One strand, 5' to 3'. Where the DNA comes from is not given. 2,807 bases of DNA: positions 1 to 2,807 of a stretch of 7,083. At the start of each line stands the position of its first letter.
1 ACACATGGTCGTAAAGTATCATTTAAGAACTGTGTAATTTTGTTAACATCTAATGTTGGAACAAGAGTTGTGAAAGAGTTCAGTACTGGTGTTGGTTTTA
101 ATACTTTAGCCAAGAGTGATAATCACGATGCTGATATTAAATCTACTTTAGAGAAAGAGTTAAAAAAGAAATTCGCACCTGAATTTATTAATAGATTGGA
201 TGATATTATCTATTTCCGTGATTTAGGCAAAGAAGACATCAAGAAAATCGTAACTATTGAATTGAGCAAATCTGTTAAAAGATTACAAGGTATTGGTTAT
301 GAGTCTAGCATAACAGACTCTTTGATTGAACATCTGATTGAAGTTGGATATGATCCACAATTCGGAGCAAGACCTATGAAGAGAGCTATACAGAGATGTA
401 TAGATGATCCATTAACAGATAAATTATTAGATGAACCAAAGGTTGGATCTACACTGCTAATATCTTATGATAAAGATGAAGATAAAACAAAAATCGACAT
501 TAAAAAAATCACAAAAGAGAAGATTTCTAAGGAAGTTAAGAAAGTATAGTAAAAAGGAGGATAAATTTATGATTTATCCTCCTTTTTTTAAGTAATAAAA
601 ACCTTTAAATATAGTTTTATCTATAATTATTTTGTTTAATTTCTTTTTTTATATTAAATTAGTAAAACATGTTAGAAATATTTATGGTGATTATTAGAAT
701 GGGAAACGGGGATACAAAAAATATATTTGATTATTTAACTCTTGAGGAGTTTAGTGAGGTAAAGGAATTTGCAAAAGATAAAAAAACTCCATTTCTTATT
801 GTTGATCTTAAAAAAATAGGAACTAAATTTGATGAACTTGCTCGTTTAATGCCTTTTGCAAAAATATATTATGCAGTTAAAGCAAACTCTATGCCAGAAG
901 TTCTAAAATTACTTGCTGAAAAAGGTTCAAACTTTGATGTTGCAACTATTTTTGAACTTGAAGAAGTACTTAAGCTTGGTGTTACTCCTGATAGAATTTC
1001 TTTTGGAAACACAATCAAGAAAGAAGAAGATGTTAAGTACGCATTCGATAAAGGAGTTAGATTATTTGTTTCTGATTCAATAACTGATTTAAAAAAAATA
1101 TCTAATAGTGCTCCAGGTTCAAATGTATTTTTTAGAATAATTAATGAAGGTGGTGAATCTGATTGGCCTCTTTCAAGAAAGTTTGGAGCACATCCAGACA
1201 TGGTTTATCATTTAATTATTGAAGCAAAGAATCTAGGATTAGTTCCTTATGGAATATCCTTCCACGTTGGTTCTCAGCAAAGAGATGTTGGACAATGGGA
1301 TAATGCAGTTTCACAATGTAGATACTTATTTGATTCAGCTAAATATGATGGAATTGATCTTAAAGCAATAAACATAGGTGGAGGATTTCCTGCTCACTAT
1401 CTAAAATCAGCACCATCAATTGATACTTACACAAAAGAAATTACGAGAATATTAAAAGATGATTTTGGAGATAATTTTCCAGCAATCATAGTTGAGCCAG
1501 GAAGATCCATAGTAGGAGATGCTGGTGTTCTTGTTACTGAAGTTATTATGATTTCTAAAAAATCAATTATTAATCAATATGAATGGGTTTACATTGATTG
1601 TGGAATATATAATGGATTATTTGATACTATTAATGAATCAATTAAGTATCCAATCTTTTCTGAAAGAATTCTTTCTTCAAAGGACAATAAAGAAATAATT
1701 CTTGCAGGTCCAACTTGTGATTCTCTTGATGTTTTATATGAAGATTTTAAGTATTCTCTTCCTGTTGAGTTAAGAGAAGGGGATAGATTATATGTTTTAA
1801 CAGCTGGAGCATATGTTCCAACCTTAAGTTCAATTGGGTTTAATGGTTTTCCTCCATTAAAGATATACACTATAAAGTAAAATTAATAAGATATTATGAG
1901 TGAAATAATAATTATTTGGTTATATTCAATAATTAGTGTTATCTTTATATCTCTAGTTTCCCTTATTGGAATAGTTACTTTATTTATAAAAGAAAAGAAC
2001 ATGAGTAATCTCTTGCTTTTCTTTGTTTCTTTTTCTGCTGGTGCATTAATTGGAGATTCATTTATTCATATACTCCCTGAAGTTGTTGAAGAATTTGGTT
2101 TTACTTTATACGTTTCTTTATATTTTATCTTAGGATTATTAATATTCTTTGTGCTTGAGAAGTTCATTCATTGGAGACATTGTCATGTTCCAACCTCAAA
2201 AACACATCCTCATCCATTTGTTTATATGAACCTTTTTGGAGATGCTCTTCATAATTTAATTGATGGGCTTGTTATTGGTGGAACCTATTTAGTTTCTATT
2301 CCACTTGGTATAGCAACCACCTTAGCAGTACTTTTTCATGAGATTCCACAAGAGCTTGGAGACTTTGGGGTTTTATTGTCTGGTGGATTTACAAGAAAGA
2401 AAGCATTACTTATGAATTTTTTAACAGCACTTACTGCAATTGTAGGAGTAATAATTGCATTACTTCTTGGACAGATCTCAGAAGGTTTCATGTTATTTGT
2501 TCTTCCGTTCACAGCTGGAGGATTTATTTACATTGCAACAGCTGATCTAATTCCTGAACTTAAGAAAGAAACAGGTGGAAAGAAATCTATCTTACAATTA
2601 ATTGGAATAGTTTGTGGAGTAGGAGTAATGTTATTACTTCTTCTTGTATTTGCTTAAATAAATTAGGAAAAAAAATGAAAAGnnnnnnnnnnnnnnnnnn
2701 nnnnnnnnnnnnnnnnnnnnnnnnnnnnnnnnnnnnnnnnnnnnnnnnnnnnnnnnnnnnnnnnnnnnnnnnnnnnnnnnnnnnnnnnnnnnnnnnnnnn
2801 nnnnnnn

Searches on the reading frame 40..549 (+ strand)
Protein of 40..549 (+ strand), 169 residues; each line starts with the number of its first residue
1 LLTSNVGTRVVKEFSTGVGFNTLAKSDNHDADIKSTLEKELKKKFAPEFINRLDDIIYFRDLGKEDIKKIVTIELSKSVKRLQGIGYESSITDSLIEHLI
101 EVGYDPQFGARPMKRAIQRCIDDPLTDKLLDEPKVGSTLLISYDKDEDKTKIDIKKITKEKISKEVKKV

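Call 3: search_protein_families(library=pfam, proteins=[window:40-549:+], max_evalue=0.01)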
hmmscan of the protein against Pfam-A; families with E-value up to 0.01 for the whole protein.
window:40-549:+ (169 aa): 2 families
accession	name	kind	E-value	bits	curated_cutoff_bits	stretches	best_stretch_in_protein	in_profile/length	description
PF10431.15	ClpB_D2-small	-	2.6e-21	75.9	21.9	1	62-133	1-72/81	C-terminal, D2-small domain, of ClpB protein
PF07724.20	AAA_2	-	5.9e-05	23.6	27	1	2-56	121-166/166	AAA domain (Cdc48 subfamily)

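Call 4: search_protein_families(library=ncbifam, proteins=[window:40-549:+], max_evalue=0.01)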
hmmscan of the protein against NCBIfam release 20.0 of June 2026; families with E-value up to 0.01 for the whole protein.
window:40-549:+ (169 aa): 8 families
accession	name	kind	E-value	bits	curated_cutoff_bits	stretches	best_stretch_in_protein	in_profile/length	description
TIGR03346.1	chaperone_ClpB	equivalog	1.2e-30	106.5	1232.1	1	2-146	713-848/853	ATP-dependent chaperone ClpB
NF008118.0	PRK10865.1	equivalog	4e-26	91.2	1417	1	30-146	734-849/857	ATP-dependent chaperone ClpB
TIGR02639.1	ClpA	equivalog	7.4e-23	80.6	993.15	1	2-130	602-720/734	ATP-dependent Clp protease ATP-binding subunit ClpA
NF033606.1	heat_AAA_ClpK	exception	1.5e-19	69.4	1900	1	26-155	780-910/949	heat shock survival AAA family ATPase ClpK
NF008263.0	PRK11034.1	equivalog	1.9e-18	65.8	1350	1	3-162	604-754/758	ATP-dependent Clp protease ATP-binding subunit ClpA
NF033607.0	disagg_AAA_ClpG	exception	7.5e-18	63.8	1900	1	31-146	763-879/932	AAA family protein disaggregase ClpG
TIGR03345.1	VI_ClpV1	equivalog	1.3e-12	46.9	884.95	1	1-132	713-838/852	type VI secretion system ATPase TssH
NF003745.1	PRK05342.1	equivalog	0.00046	19.2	359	1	15-127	261-382/418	ATP-dependent Clp protease ATP-binding subunit ClpX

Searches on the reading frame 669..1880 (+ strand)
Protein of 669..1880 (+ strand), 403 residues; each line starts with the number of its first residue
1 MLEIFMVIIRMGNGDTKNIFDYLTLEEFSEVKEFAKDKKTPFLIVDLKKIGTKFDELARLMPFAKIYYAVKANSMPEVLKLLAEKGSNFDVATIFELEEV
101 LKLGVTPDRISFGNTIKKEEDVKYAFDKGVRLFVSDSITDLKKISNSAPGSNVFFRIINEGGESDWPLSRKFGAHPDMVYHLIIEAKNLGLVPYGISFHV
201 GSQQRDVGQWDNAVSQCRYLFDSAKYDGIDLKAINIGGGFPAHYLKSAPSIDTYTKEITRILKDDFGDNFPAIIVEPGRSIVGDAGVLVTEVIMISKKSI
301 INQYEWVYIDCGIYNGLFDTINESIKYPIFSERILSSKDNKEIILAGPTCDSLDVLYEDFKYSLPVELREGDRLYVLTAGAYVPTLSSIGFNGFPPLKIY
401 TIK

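Call 3: search_protein_families(library=pfam, proteins=[window:669-1880:+], max_evalue=0.01)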
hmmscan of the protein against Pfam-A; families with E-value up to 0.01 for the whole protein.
window:669-1880:+ (403 aa): 2 families
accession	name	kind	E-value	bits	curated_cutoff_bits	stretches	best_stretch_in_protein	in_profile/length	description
PF02784.22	Orn_Arg_deC_N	-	1.4e-52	179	23.4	1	48-282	2-246/247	Pyridoxal-dependent decarboxylase, pyridoxal binding domain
PF00278.28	Orn_DAP_Arg_deC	-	2.9e-17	63.2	23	1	181-380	5-95/95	Pyridoxal-dependent decarboxylase, C-terminal sheet domain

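Call 4: search_protein_families(library=ncbifam, proteins=[window:669-1880:+], max_evalue=0.01)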
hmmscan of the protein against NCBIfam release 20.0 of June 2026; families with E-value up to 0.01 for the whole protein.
window:669-1880:+ (403 aa): 8 families
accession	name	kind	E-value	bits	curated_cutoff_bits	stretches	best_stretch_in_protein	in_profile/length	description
TIGR01048.1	lysA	equivalog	7.9e-58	195.9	297.9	1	29-388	14-382/417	diaminopimelate decarboxylase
NF006515.0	PRK08961.1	equivalog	3.9e-36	124.4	802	1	36-388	499-846/861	bifunctional aspartate kinase/diaminopimelate decarboxylase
TIGR03099.1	dCO2ase_PEP1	hypoth_equivalog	1.9e-33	116.1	478.45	1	35-395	19-391/398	pyridoxal-dependent decarboxylase, exosortase A system-associated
NF052544.1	OrLyDeCDokD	equivalog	3.1e-28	98.6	700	1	29-383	31-419/461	ornithine/lysine decarboxylase DokD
NF041039.1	FslC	exception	1.7e-12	46.9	500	1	67-382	59-385/418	rhizoferrin biosystnesis N-citrylornithine decarboxylase FslC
NF003763.0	PRK05354.1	equivalog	2.9e-09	36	369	1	196-299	249-363/636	biosynthetic arginine decarboxylase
TIGR01273.1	speA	equivalog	3.7e-09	35.6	624.1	1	171-299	214-355/624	arginine decarboxylase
TIGR01047.1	nspC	equivalog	5.9e-05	21.7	409.05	1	231-394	193-351/380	carboxynorspermidine decarboxylase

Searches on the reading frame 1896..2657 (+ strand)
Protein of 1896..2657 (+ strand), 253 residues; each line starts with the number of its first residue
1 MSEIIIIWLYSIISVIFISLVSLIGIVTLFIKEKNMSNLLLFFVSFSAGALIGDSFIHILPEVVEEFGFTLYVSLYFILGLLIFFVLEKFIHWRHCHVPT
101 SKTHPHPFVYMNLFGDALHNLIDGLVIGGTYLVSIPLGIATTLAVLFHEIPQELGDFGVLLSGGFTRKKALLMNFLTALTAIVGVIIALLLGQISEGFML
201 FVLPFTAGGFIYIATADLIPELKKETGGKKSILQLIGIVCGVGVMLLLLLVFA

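Call 3: search_protein_families(library=pfam, proteins=[window:1896-2657:+], max_evalue=0.01)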
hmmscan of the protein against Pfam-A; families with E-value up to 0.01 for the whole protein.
window:1896-2657:+ (253 aa): 1 family
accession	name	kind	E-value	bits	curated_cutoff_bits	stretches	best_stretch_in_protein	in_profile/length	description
PF02535.28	Zip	-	1e-52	179.9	35.1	2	109-248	178-322/323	ZIP Zinc transporter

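Call 4: search_protein_families(library=ncbifam, proteins=[window:1896-2657:+], max_evalue=0.01)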
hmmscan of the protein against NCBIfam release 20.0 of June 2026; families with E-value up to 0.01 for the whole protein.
window:1896-2657:+ (253 aa): 2 families
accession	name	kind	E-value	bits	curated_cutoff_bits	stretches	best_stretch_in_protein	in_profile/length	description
NF003243.0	PRK04201.1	equivalog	3.7e-19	69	252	1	15-252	12-265/266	zinc transporter ZupT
TIGR00820.1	zip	subfamily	0.00088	18.5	231.15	1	11-67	19-80/324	ZIP zinc/iron transport family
